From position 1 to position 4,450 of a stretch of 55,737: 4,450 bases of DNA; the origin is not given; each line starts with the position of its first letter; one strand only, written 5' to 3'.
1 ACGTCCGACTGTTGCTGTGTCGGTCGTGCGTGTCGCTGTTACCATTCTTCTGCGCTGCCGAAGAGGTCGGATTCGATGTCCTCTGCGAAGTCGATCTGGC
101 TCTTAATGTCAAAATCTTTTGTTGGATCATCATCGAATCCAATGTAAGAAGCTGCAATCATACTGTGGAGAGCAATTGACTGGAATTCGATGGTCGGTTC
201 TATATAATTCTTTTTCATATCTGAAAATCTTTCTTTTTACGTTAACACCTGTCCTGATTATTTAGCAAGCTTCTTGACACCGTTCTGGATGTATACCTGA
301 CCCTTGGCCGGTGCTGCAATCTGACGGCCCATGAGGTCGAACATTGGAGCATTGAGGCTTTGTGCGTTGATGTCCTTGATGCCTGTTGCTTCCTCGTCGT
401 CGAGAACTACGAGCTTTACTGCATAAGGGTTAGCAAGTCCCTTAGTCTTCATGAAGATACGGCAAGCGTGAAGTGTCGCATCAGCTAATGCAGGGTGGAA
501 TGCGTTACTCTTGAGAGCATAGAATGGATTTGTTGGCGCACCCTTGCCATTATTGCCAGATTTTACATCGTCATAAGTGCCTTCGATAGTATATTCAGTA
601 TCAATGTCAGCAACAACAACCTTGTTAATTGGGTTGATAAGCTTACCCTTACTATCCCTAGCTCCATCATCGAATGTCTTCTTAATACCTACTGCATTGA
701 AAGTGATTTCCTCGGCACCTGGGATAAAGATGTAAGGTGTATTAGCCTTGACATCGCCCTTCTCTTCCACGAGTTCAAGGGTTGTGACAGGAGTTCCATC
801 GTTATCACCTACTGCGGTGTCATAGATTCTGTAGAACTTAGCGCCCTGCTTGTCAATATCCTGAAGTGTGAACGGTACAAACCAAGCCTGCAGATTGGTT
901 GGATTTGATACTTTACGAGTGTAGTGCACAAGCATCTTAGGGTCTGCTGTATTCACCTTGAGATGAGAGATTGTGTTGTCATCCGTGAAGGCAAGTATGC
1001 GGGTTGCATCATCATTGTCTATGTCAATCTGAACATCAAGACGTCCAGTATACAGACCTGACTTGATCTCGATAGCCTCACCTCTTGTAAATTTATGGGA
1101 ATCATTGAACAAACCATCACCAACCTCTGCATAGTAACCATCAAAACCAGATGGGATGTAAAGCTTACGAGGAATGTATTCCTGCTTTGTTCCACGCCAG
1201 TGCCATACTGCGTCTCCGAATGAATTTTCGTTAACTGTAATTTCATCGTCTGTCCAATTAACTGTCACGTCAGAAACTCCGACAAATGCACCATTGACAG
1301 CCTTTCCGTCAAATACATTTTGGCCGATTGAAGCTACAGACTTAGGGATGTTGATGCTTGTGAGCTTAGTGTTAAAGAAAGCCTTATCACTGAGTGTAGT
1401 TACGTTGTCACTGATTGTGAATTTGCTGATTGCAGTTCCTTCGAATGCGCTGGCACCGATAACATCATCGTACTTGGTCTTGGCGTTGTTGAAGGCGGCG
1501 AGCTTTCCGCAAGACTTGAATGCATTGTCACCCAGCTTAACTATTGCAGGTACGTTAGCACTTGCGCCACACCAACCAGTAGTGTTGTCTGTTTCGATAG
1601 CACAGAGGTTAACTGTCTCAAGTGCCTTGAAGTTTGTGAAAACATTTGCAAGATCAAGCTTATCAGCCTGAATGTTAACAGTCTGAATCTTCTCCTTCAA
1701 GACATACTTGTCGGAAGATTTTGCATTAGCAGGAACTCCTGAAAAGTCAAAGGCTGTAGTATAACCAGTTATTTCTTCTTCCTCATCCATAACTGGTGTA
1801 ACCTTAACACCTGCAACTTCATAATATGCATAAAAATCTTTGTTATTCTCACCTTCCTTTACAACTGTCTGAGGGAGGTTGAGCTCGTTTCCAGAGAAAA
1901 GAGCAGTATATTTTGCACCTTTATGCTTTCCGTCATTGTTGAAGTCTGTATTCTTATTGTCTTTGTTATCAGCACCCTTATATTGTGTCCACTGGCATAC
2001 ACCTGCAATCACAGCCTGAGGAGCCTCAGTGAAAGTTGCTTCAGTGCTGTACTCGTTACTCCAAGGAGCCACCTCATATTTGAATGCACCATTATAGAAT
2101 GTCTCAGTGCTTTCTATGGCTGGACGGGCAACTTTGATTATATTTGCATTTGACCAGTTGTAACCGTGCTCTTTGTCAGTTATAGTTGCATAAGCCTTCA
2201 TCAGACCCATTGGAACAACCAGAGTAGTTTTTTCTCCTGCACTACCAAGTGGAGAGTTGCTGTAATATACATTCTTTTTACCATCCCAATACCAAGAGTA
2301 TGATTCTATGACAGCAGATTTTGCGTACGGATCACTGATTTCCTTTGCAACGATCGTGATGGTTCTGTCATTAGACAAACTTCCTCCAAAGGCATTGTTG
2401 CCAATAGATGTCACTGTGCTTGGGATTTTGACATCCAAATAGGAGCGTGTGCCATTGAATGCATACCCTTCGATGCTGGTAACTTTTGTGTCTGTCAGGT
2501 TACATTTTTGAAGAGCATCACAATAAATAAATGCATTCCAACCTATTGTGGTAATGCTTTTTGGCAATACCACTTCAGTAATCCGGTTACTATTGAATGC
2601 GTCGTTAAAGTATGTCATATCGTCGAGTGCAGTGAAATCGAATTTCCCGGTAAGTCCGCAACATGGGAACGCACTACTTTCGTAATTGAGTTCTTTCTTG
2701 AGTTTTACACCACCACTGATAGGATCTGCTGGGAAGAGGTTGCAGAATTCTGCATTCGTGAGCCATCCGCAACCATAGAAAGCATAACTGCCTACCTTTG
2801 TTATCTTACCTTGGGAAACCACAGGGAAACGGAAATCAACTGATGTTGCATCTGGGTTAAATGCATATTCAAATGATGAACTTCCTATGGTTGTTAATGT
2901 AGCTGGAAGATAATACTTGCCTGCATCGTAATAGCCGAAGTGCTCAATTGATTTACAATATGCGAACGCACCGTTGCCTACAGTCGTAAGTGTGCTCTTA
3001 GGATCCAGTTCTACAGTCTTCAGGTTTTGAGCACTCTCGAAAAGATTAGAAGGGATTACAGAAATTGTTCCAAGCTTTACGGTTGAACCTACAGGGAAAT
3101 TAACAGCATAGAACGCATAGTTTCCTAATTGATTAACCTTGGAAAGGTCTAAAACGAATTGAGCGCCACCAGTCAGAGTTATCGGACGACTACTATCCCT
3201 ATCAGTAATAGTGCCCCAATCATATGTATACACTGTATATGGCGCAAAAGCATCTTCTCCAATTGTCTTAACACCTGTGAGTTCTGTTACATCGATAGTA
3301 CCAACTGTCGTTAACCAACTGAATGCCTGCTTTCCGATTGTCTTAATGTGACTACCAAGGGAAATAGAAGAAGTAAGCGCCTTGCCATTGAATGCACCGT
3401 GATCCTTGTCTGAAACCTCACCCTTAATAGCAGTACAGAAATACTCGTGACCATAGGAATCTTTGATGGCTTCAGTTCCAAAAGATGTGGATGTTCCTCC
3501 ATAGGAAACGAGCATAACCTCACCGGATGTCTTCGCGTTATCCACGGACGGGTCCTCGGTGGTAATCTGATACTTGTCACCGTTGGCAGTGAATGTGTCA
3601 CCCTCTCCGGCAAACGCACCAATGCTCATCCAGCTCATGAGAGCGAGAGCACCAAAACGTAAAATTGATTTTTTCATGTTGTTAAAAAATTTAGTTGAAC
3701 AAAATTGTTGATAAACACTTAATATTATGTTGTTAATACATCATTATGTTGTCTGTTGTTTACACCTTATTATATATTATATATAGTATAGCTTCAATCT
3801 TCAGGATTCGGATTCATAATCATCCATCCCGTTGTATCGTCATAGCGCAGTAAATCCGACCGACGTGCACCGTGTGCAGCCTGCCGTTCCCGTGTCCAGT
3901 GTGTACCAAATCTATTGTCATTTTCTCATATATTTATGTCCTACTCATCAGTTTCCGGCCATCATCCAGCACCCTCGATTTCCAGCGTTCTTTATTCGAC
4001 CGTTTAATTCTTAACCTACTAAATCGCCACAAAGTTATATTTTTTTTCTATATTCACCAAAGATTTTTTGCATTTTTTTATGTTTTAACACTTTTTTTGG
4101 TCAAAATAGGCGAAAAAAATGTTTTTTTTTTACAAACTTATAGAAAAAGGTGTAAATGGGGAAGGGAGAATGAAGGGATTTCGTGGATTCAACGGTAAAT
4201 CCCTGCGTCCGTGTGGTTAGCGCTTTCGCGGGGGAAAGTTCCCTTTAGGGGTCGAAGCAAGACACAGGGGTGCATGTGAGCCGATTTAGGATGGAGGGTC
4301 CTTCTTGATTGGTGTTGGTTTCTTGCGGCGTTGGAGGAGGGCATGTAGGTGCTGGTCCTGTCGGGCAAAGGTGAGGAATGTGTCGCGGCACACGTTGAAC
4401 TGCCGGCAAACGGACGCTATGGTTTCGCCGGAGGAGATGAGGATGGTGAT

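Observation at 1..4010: Two directly repeated LRR-surface-protein cassettes with near-identical ends and divergent cores bracket the window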

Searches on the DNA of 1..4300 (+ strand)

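Call 11: search_dna_similar(query=window:1-4300:+, collection=plasmids, mode=near)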
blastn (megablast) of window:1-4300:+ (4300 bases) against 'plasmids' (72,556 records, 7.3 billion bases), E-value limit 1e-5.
No match.
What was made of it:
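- Tried and rejected: No plasmid match (call 11).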

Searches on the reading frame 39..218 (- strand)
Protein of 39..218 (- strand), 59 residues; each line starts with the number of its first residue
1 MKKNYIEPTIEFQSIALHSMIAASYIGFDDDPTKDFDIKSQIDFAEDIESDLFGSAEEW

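Call 9: search_protein_families(library=pfam, proteins=[window:39-218:-], max_evalue=0.01)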
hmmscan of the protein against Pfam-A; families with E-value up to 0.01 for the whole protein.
window:39-218:- (59 aa): 0 families

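Call 10: search_protein_families(library=ncbifam, proteins=[window:39-218:-], max_evalue=1)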
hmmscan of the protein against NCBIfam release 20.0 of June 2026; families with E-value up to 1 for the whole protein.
window:39-218:- (59 aa): 0 families
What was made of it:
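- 39..218 (-): Small acidic ORF A: 59 aa, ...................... followed by an acidic tail. No Pfam or NCBIfam family matches (calls 9, 10).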

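Call 19: find_homologous_proteins(query=window:39-218:-, max_evalue=0.01)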
Query window:39-218:- (59 aa): 1 proteins with E <= 0.01 among 1 candidates.
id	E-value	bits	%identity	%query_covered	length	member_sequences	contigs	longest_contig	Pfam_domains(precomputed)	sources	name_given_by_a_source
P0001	2.6e-31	123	100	100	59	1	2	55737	-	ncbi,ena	-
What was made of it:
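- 39..218 (-): Its only database relative is itself (call 19).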

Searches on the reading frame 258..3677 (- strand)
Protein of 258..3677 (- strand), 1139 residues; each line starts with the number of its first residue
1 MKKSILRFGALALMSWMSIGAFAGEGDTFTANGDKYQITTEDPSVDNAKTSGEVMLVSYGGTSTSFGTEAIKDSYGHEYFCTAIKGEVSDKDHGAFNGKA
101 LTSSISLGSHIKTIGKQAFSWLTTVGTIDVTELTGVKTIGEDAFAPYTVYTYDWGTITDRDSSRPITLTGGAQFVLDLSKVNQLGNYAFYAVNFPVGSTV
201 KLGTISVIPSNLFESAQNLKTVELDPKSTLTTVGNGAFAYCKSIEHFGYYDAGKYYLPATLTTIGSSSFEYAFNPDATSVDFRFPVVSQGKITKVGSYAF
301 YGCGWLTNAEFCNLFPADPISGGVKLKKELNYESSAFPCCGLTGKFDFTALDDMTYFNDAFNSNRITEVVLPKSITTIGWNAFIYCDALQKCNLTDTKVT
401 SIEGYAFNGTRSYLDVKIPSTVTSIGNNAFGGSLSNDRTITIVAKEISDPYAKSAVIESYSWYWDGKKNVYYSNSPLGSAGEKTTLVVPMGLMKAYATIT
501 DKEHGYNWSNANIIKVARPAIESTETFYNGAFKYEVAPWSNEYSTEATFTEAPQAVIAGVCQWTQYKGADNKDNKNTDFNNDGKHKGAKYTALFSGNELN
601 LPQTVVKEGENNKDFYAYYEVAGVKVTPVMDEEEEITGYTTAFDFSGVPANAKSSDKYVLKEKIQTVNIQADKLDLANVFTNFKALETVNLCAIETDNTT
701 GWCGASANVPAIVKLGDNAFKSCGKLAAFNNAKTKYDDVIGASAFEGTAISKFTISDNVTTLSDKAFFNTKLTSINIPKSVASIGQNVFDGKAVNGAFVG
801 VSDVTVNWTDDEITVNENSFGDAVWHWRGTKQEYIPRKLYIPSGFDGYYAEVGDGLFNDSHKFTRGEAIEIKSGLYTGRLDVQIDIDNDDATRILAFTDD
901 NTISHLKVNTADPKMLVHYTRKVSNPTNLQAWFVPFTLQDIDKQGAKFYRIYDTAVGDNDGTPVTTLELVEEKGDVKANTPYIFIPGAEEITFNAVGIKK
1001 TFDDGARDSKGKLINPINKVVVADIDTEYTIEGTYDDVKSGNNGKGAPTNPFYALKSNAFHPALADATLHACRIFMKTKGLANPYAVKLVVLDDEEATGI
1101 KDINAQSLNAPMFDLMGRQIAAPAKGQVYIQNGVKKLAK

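Call 9: search_protein_families(library=pfam, proteins=[window:258-3677:-], max_evalue=0.01)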
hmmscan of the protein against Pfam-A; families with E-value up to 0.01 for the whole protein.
window:258-3677:- (1139 aa): 2 families
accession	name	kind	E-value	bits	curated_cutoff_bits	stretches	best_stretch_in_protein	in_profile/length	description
PF13306.12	LRR_5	-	9.8e-48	161.7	27.7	4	359-433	28-101/127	BspA type Leucine rich repeat region (6 copies)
PF13855.12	LRR_8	-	0.00042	20.5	27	0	374-410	12-48/61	Leucine rich repeat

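Call 10: search_protein_families(library=ncbifam, proteins=[window:258-3677:-], max_evalue=1)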
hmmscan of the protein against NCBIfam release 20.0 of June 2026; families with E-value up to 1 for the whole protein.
window:258-3677:- (1139 aa): 2 families
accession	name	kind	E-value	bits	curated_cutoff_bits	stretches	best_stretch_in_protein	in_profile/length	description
NF047961.1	adhesin_HupY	equivalog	2.5e-15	55.7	1250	2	359-430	181-250/978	leucine-rich repeat adhesin HupY/LrrG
NF045861.1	glide_Gli349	exception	1.6e-09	35.1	1750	2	747-809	2699-2760/3169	gliding machinery surface structure protein Gli349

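Call 14: find_encoding_contigs(protein=window:258-3677:-, flank=10000, max_places=6)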
Protein window:258-3677:- (1139 aa): 1 contig read that carries it; 1 place shown.
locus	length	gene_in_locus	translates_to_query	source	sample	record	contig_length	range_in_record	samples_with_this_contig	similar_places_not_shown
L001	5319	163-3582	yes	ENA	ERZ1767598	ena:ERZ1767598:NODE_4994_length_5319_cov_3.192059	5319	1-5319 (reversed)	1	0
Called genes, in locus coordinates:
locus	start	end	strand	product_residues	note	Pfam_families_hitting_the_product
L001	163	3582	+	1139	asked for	PF13306:LRR_5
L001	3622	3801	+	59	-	-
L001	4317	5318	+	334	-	?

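Call 22: find_related_loci(query=A3, collection=genome_contigs, flank=10000)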
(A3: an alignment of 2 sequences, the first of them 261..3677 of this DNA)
Query A3 (1139 aa) in genome_contigs; peptide patterns used: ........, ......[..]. (x = any residue, [..] = any of these).
241 stretches matched a pattern; 1 encode a relative of the query (tblastn E <= 1e-3); 1 distinct loci.
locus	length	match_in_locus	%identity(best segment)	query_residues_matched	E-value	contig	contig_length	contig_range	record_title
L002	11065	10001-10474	32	113-789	1e-7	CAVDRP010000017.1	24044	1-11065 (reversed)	Bacteroidaceae bacterium isolate G02647-L1_cleanbin_000024 genome assembly, contig: Spades_G02647-L1_contig_1406, whole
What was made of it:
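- Tried and rejected: The genome_contigs scan gave one irrelevant locus (call 22).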

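Call 23: list_cluster_members(proteins=[window:261-3677:-, window:51155-53971:-, window:42-218:-, window:50936-51148:-, window:50936-51112:-, window:4289-4942:-, window:36135-39437:+, window:39461-41113:+, window:43113-45974:+])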
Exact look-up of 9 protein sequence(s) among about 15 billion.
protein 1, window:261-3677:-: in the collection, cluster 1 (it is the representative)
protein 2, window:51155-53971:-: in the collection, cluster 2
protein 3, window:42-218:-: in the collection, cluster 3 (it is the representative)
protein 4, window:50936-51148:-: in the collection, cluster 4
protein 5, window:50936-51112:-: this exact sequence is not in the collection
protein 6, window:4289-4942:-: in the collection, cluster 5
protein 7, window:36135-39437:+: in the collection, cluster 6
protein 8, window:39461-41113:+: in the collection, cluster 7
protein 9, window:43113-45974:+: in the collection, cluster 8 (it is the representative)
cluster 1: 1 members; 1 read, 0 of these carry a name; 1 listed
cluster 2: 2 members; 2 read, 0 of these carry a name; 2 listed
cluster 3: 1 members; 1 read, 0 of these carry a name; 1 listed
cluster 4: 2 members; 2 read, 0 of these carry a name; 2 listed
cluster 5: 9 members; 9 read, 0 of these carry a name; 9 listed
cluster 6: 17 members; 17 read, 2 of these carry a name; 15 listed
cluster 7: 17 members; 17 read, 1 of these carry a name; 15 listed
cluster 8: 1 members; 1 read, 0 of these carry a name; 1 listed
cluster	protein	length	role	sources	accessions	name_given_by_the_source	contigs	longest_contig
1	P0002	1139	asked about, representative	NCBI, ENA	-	-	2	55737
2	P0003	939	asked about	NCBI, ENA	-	-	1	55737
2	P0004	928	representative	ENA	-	-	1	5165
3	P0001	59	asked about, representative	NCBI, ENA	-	-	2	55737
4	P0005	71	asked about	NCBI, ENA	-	-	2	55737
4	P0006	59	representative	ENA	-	-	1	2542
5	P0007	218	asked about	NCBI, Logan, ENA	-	-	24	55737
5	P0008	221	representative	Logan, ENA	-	-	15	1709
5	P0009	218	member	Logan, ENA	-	-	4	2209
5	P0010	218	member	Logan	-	-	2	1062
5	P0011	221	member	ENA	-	-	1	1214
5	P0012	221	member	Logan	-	-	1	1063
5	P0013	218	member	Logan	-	-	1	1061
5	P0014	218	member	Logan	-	-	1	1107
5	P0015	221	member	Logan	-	-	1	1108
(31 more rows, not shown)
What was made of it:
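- Checked: The window is the whole contig (calls 19, 23).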

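Call 33: find_homologous_proteins(query=A3, max_evalue=0.001)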
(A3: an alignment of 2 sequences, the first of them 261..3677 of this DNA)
Query A3 (2 sequences) (1139 aa, profile of the alignment): 4542 proteins with E <= 0.001 among 8000 candidates; the best 120 are listed.
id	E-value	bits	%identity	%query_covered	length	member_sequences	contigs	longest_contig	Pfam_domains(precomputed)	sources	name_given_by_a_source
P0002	0.0e+0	2274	100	100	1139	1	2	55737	PF13306.13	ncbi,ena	-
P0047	2.6e-134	468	33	100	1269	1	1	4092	PF13306.13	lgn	-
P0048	3.5e-131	457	34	100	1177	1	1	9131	PF13306.13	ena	-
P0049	2.4e-127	445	34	100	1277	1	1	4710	PF13306.13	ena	-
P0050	6.1e-93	331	26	31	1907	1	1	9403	PF23454.2,PF13306.13,PF03829.19,PF12799.14,PF13855.13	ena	-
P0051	6.3e-93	331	24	70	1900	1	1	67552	PF01688.24,PF13306.13,PF13855.13,PF23952.2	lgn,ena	-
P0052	1.5e-85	306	27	26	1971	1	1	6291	PF23454.2,PF19190.7,PF22235.2,PF13306.13,PF13004.14,PF05725.19,PF13855.13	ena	-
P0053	4.9e-85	305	26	22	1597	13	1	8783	PF13306.13,PF00404.25,PF13855.13,PF23952.2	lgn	-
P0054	5.1e-82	295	26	33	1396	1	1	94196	PF21308.4,PF13306.13,PF05725.19,PF13855.13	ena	-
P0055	5.2e-81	291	25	60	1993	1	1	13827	PF13306.13,PF18887.6,PF16640.12,PF13855.13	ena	-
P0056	9.2e-81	290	25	29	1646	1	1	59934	PF13306.13,PF12799.14,PF13855.13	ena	-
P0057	1.1e-80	290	26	30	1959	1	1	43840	PF13306.13,PF22359.3,PF02368.25,PF13855.13,PF23952.2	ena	-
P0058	4.2e-80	288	26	36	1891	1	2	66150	PF13306.13,PF12799.14,PF22143.4,PF13855.13,PF23952.2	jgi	-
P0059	2.8e-79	285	26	31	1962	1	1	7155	PF13306.13,PF12799.14,PF13855.13,PF23952.2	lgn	-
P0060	3.1e-79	285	28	22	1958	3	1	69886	PF13306.13,PF22359.3,PF02368.25,PF13855.13,PF26918.1,PF23952.2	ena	-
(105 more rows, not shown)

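Call 35: find_encoding_contigs(protein=P0048, flank=10000, max_places=5)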
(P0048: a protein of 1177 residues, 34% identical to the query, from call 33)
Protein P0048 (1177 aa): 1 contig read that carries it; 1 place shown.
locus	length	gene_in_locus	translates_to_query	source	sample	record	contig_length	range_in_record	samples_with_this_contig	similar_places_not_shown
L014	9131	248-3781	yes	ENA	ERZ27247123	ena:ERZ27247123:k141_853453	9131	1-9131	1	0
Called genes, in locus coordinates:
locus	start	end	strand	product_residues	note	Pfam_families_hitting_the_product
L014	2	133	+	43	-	?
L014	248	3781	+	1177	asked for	PF13306:LRR_5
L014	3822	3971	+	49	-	-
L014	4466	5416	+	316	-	PF12760:Zn_ribbon_IS1595 (weak), PF12762:DDE_Tnp_IS1595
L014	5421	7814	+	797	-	PF02384:N6_Mtase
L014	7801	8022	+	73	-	-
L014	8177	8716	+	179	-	-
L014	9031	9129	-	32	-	?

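Call 36: find_encoding_contigs(protein=P0049, flank=10000, max_places=5)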
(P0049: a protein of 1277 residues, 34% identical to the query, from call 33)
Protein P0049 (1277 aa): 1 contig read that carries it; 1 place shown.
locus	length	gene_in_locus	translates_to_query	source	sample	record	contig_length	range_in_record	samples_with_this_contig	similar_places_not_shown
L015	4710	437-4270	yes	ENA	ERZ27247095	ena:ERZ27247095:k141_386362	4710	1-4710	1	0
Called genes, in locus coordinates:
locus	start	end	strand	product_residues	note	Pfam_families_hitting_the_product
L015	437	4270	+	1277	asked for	PF13306:LRR_5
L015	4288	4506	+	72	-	-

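Call 37: find_encoding_contigs(protein=P0047, flank=10000, max_places=5)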
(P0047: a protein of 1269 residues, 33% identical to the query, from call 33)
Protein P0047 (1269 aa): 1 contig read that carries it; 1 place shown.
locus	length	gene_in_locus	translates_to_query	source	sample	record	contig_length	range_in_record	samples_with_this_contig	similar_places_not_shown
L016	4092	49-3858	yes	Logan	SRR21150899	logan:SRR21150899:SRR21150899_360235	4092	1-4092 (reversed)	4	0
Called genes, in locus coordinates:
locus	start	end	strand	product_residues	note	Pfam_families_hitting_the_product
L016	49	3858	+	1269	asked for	PF13306:LRR_5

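Call 75: find_encoding_contigs(protein=P0006, flank=10000, max_places=5)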
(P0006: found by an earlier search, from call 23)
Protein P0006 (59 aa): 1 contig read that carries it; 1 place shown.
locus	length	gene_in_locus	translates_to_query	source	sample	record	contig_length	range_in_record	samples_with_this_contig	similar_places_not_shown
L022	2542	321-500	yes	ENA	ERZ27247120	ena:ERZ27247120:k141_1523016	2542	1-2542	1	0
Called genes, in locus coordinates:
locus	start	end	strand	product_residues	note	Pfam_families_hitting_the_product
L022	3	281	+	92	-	?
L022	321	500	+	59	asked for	-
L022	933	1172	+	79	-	-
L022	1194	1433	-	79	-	-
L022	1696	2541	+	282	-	?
